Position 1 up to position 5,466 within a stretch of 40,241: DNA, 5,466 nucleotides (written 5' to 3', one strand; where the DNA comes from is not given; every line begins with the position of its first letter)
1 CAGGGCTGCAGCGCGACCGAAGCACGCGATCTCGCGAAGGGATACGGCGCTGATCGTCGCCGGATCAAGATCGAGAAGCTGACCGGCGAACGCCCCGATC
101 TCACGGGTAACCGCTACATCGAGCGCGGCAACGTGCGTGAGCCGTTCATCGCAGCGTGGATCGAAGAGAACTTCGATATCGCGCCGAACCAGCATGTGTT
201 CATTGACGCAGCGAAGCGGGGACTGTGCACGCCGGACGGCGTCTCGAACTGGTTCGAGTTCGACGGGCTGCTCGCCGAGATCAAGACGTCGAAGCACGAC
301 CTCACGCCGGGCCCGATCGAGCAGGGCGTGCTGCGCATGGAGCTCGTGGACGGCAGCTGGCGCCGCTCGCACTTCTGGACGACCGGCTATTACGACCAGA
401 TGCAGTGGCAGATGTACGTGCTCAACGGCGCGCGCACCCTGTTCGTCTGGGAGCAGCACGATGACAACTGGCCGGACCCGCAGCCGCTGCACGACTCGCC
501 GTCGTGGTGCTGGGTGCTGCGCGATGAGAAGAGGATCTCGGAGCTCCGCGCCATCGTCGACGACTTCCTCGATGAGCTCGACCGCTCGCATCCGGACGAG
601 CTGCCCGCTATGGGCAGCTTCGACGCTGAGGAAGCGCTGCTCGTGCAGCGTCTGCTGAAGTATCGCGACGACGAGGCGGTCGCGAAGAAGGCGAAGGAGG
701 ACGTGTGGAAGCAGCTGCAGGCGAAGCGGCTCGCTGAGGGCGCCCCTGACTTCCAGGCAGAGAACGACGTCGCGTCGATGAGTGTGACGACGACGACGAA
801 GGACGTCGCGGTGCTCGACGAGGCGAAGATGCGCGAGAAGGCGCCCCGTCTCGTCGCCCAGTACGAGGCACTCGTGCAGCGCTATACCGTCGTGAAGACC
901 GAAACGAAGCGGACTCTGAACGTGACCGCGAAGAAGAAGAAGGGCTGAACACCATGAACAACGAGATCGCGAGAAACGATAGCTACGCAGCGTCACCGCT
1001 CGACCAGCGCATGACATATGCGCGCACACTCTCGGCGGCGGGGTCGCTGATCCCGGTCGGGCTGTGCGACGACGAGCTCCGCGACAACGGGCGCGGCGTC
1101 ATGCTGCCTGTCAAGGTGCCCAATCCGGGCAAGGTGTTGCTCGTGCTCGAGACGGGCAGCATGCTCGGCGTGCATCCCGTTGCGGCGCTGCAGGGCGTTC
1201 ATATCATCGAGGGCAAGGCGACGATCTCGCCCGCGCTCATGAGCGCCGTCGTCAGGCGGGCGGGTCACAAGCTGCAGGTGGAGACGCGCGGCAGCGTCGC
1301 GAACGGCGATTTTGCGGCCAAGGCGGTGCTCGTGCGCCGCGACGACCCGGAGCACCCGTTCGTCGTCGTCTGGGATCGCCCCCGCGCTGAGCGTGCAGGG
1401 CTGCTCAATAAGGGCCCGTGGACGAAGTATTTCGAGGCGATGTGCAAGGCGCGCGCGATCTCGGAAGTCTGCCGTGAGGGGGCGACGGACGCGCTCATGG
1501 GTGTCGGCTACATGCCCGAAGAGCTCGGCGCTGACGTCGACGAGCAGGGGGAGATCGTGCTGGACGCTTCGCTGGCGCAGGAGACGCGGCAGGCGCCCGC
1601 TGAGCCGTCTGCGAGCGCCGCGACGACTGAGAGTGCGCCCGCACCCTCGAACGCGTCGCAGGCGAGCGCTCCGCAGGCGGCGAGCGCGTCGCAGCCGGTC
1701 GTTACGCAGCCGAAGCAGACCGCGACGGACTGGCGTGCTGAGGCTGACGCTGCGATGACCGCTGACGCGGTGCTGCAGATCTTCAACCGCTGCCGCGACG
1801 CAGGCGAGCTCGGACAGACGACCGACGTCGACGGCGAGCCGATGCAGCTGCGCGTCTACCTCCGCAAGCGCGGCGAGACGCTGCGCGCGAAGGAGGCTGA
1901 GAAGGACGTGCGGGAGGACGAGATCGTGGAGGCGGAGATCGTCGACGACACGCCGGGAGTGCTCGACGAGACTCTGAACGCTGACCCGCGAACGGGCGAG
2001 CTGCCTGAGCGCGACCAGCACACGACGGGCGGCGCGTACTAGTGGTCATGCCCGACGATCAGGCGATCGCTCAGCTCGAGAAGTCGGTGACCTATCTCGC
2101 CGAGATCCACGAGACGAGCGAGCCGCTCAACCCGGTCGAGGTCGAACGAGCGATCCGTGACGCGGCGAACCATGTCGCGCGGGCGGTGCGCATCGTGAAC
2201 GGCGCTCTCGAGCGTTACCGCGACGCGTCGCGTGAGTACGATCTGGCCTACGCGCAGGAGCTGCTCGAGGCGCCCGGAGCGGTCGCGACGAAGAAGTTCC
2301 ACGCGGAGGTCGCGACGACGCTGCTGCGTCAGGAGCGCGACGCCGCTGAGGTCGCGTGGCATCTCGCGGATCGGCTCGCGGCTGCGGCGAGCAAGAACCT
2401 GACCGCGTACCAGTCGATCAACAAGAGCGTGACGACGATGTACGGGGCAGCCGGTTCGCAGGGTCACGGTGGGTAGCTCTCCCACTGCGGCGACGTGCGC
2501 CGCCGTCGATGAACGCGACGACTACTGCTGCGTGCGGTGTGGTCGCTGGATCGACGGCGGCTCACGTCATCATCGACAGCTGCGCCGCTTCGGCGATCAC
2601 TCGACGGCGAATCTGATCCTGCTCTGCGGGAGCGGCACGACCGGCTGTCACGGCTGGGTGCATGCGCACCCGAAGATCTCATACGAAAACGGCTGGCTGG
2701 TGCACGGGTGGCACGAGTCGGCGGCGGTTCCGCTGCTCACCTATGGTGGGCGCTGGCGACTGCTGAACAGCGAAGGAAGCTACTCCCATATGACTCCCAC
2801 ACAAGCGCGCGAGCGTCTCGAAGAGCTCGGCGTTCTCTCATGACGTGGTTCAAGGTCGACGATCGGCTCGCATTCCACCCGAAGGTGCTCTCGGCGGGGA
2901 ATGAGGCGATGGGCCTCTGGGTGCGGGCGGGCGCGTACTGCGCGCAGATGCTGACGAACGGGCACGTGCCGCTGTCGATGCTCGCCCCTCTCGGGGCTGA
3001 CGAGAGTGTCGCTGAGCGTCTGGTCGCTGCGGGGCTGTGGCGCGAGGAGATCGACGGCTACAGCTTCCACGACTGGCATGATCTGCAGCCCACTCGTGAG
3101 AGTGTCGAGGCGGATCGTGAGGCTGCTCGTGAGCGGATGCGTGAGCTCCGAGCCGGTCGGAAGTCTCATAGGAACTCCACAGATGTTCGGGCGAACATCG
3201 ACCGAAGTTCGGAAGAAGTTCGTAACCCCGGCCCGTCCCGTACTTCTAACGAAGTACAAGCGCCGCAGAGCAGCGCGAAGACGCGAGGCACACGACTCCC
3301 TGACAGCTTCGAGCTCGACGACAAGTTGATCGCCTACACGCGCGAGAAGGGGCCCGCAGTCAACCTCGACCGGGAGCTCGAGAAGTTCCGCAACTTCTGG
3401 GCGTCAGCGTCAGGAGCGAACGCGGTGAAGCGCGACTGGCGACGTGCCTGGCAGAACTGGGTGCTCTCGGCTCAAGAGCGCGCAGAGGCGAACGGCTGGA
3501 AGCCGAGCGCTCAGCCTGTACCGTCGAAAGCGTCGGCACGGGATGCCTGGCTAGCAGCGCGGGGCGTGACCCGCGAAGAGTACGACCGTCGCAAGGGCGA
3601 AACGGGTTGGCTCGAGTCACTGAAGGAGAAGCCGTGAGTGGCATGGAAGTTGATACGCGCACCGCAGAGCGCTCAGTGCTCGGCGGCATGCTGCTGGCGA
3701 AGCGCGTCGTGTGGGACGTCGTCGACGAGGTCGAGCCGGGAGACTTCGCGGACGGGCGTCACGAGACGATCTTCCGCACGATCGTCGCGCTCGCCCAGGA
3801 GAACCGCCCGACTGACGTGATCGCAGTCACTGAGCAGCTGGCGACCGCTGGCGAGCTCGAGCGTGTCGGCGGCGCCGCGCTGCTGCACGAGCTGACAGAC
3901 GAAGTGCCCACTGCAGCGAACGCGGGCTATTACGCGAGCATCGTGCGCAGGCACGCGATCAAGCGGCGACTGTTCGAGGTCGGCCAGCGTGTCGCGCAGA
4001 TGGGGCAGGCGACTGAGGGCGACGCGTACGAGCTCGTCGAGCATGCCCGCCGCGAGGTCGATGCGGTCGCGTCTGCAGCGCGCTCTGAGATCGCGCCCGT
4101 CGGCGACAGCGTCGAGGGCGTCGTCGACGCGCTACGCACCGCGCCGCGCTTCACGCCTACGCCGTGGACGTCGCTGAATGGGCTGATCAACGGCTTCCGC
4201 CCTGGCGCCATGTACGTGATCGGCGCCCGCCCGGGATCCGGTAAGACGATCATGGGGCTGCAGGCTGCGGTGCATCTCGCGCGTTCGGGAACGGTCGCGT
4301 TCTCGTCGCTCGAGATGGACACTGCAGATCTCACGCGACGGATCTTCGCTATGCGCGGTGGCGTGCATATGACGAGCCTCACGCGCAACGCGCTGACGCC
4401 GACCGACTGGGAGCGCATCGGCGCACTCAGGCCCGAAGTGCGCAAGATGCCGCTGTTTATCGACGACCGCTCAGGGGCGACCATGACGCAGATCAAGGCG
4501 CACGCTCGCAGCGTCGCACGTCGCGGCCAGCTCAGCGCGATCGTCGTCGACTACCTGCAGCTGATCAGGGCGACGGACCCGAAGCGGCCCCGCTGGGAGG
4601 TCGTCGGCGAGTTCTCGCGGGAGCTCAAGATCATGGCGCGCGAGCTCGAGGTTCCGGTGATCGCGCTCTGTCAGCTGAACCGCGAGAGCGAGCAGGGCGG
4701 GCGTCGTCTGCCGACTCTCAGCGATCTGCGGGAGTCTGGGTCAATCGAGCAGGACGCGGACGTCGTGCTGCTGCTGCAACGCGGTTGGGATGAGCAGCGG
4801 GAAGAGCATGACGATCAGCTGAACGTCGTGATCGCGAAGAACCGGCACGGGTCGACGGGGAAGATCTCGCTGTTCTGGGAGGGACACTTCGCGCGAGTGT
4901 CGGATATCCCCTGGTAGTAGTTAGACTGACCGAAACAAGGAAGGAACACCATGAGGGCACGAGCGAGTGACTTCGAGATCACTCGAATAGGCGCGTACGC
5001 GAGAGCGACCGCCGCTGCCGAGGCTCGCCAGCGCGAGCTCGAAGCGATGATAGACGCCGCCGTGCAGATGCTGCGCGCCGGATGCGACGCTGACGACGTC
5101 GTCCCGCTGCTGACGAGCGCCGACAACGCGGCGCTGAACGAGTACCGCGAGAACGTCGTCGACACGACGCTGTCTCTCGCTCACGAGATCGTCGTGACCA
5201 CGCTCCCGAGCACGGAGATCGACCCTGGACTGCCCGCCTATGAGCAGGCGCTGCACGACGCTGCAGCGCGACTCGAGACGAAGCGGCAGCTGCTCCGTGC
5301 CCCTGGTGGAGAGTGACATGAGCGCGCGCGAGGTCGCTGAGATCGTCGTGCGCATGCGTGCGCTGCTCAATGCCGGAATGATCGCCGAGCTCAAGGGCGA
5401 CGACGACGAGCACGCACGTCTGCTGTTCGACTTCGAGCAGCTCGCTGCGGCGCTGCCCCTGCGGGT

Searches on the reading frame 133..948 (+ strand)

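Call 32: search_protein_families(library=pfam, proteins=[window:133-948:+], max_evalue=0.01)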
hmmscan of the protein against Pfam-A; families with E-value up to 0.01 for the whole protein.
window:133-948:+ (271 aa): 0 families

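Call 54: search_protein_families(library=phrogs, proteins=[window:133-948:+], max_evalue=0.01)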
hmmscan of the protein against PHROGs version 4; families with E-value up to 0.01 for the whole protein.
window:133-948:+ (271 aa): 1 family
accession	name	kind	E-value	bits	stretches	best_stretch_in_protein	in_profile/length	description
phrog_434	-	DNA, RNA and nucleotide metabolism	4.6e-10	40.2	1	86-269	183-366/372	RecE-like recombination exonuclease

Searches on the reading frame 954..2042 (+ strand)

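Call 32: search_protein_families(library=pfam, proteins=[window:954-2042:+], max_evalue=0.01)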
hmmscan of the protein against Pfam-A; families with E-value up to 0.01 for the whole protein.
window:954-2042:+ (362 aa): 1 family
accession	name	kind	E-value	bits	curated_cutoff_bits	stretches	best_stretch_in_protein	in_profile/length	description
PF03837.19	RecT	-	0.003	17.6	24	1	114-193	107-188/198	RecT family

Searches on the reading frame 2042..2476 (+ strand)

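Call 32: search_protein_families(library=pfam, proteins=[window:2042-2476:+], max_evalue=0.01)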
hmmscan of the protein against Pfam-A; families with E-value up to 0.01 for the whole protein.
window:2042-2476:+ (144 aa): 0 families

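Call 54: search_protein_families(library=phrogs, proteins=[window:2042-2476:+], max_evalue=0.01)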
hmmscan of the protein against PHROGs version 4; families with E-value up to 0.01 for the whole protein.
window:2042-2476:+ (144 aa): 1 family
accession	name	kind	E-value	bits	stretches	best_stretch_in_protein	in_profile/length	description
phrog_1389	-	unknown function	3.5e-20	73.2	1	25-138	4-120/122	-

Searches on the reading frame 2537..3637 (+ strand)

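Call 32: search_protein_families(library=pfam, proteins=[window:2537-3637:+], max_evalue=0.01)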
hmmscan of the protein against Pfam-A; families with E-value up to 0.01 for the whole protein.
window:2537-3637:+ (366 aa): 0 families

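Call 54: search_protein_families(library=phrogs, proteins=[window:2537-3637:+], max_evalue=0.01)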
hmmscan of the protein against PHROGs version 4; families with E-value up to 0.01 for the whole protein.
window:2537-3637:+ (366 aa): 7 families
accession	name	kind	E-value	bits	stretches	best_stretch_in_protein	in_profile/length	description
phrog_2447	-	DNA, RNA and nucleotide metabolism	1.3e-45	157.7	1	102-341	3-273/295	replication initiation protein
phrog_3926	-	DNA, RNA and nucleotide metabolism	8.6e-27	95.6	1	102-332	4-176/312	replication initiation protein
phrog_1882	-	unknown function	5.7e-26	92.9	1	102-239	1-142/259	-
phrog_30000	-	unknown function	7.9e-24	85.8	1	102-247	1-164/334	-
phrog_3992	-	DNA, RNA and nucleotide metabolism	9.9e-13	49.3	1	202-354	162-312/345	primosomal protein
phrog_1408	-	DNA, RNA and nucleotide metabolism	1.5e-12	48.6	1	198-345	138-288/302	replication initiation protein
phrog_15463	-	DNA, RNA and nucleotide metabolism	0.00011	22.5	1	102-199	1-117/435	HNH endonuclease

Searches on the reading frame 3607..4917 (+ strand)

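Call 32: search_protein_families(library=pfam, proteins=[window:3607-4917:+], max_evalue=0.01)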
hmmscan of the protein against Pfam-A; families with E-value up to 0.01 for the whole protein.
window:3607-4917:+ (436 aa): 4 families
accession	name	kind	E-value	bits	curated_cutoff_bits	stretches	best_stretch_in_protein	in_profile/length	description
PF03796.21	DnaB_C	-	1.9e-73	247.4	27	1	184-431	3-253/255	DnaB-like helicase C terminal domain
PF00772.26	DnaB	-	1.2e-26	93.1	23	1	19-114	7-102/103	DnaB-like helicase N terminal domain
PF13481.12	AAA_25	-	2e-14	54.1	27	1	183-360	15-193/195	AAA domain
PF06745.19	ATPase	-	0.00018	21.4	26.6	1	194-332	12-144/231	KaiC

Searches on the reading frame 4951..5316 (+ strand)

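Call 32: search_protein_families(library=pfam, proteins=[window:4951-5316:+], max_evalue=0.01)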
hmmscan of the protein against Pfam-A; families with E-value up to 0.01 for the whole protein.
window:4951-5316:+ (121 aa): 0 families

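Call 74: search_protein_families(library=pfam, proteins=[window:4951-5316:+], max_evalue=5)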
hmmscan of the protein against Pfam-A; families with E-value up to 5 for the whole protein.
window:4951-5316:+ (121 aa): 1 family
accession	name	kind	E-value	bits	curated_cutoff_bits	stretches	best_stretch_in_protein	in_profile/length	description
PF15957.10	Comm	-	0.027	15.2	27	1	67-106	49-88/110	Commissureless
